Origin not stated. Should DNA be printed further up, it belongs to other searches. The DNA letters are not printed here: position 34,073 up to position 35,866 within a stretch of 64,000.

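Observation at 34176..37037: A/T-rich islet at tRNA-Ser carrying an orphan PD-(D/E)xK-like protein: candidate single-gene defence or toxin module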

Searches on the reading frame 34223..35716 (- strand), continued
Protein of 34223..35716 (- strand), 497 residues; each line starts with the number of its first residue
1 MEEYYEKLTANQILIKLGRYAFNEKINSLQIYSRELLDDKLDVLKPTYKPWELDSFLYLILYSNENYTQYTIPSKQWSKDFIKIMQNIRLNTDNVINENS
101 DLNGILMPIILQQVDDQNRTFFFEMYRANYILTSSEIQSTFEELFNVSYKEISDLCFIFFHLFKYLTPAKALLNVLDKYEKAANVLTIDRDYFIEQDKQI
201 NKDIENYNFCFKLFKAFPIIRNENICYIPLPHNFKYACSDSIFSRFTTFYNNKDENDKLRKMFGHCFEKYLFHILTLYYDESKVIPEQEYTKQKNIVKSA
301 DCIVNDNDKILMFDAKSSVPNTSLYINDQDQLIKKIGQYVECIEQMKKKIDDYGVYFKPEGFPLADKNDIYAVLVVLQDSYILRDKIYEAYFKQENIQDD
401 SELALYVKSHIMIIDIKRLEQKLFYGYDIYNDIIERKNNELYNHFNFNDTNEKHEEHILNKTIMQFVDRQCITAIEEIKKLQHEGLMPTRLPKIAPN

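Call 97: get_annotated_region(hit=H2, flank=6000)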
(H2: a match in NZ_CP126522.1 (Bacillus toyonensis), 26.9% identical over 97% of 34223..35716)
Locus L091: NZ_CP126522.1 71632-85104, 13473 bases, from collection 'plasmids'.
description: Bacillus toyonensis strain Monterrey_S3 plasmid unnamed1, complete sequence
organism: Bacillus toyonensis (NCBI taxid 155322)
taxonomy: Bacteria; Bacillota; Bacilli; Bacillales; Bacillaceae; Bacillus; Bacillus toyonensis
host: -; source: bacterial isolate,soil in warm, humid forested area with dark clay soils (5 cm deep); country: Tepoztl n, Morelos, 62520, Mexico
typing (MOB-suite, as given by PLSDB): conjugative; replicon rep_cluster_1869; relaxase MOBP; mating-pair formation MPF_T
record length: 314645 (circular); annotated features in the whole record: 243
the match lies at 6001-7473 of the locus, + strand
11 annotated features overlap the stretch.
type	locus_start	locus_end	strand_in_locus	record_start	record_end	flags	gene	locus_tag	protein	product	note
CDS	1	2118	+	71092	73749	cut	-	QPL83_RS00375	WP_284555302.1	type IA DNA topoisomerase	GO:0006265 - DNA topological change [Evidence IEA]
CDS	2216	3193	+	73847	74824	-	-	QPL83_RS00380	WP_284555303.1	DUF3991 and TOPRIM domain-containing protein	GO:0006260 - DNA replication [Evidence IEA]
CDS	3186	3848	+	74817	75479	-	-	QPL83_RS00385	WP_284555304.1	restriction endonuclease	GO:0009307 - DNA restriction-modification system [Evidence IEA]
CDS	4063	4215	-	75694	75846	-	-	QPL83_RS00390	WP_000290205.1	hypothetical protein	-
CDS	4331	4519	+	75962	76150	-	-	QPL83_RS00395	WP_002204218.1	hypothetical protein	-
CDS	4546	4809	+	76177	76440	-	-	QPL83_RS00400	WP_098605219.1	hypothetical protein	-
CDS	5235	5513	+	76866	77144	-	-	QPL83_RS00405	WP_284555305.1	AbrB/MazE/SpoVT family DNA-binding domain-containing protein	-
CDS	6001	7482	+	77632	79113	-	-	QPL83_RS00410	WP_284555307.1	hypothetical protein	-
CDS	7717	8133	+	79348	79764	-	-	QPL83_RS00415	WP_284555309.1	YkvA family protein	-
CDS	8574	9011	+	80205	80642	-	-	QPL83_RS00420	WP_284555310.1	NUDIX pyrophosphatase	-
CDS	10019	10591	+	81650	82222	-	-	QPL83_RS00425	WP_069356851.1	tyrosine-type recombinase/integrase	GO:0015074 - DNA integration [Evidence IEA]; GO:0006310 - DNA recombination [Evidence IEA]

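Call 98: get_annotated_region(hit=H3, flank=6000)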
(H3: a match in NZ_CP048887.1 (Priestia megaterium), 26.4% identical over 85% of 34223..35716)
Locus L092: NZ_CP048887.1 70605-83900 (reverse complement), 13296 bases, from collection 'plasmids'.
description: Priestia megaterium strain Mes11 plasmid pBMG4, complete sequence
organism: Priestia megaterium (NCBI taxid 1404)
taxonomy: Bacteria; Bacillota; Bacilli; Bacillales; Bacillaceae; Priestia; Priestia megaterium
host: -; source: culture,agricultural soil; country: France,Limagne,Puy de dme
typing (MOB-suite, as given by PLSDB): mobilizable; replicon rep_cluster_385; relaxase MOBP
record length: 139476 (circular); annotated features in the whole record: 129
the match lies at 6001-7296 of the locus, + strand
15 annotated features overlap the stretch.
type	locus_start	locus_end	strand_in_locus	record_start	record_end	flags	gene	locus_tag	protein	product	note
CDS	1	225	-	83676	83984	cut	-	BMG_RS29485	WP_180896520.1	helix-turn-helix transcriptional regulator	-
CDS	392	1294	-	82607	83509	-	-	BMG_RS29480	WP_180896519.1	alpha/beta hydrolase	-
CDS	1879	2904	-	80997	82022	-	namA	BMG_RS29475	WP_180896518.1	NADPH dehydrogenase NamA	-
CDS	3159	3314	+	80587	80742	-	-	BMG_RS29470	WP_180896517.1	hypothetical protein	-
CDS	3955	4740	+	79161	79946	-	-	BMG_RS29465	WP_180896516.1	hypothetical protein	-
CDS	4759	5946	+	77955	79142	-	-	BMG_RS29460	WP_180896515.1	AAA family ATPase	-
CDS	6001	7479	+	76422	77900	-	-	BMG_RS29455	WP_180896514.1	hypothetical protein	-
CDS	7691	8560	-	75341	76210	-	-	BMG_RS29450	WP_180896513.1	DUF4062 domain-containing protein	-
CDS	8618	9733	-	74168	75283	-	-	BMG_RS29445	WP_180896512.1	hypothetical protein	-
CDS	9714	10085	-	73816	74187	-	-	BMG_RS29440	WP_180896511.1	hypothetical protein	-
CDS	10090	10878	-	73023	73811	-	-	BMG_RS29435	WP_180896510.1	hypothetical protein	-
CDS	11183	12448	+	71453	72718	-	-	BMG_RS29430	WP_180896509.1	damage repair protein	-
CDS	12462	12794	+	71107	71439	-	-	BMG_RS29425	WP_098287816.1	YolD-like family protein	-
CDS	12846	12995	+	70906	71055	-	-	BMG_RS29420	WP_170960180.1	hypothetical protein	-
CDS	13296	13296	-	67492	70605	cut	-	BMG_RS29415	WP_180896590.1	type 2 lanthipeptide synthetase LanM family protein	-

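Call 99: get_annotated_region(hit=H5, flank=6000)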
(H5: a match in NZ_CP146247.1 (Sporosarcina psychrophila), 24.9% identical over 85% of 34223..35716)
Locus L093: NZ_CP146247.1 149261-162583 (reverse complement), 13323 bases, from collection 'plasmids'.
description: Sporosarcina psychrophila strain TMP10 plasmid pSP10-266k, complete sequence
organism: Sporosarcina psychrophila (NCBI taxid 1476)
taxonomy: Bacteria; Bacillota; Bacilli; Bacillales; Planococcaceae; Sporosarcina; Sporosarcina psychrophila
host: -; source: cell culture,Middle part of the water column of temporary meltwater pond; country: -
typing (MOB-suite, as given by PLSDB): non-mobilizable
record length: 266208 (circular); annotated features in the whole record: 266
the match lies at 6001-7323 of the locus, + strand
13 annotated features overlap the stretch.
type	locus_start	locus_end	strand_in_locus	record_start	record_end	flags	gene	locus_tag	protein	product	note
CDS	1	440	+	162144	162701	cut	-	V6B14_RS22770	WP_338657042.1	hypothetical protein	-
CDS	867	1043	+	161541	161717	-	-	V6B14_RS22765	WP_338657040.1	hypothetical protein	-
CDS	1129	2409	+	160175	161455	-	-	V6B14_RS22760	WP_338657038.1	GGDEF domain-containing phosphodiesterase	-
CDS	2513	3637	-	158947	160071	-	xerS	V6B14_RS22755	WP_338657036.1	tyrosine recombinase XerS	GO:0015074 - DNA integration [Evidence IEA]; GO:0006310 - DNA recombination [Evidence IEA]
CDS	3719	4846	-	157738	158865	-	-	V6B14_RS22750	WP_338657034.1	competence protein CoiA family protein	-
CDS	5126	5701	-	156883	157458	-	-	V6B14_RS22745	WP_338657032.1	DUF6037 family protein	-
CDS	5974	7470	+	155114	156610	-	-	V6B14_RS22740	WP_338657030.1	hypothetical protein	-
CDS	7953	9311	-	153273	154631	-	-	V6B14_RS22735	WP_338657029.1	helix-turn-helix transcriptional regulator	-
CDS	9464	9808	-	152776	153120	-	-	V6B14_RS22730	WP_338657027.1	hypothetical protein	-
CDS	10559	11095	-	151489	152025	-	-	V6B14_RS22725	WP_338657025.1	hypothetical protein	-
CDS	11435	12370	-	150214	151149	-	holA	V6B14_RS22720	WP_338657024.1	DNA polymerase III subunit delta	GO:0006260 - DNA replication [Evidence IEA]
CDS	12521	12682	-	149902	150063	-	-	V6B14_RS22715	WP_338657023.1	hypothetical protein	-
CDS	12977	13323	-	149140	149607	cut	-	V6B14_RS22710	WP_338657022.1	hypothetical protein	-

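Call 101: search_protein_families(library=padloc, proteins=[L007:11706-12779:+], max_evalue=0.00001)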
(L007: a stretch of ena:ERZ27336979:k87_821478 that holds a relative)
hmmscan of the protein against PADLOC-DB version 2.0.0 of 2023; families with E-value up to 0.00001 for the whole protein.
L007:11706-12779:+ (357 aa): 1 family
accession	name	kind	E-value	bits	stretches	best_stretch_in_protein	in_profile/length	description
PDLC04597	PDC-M36A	-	2.7e-10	37.7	1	192-330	301-436/457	-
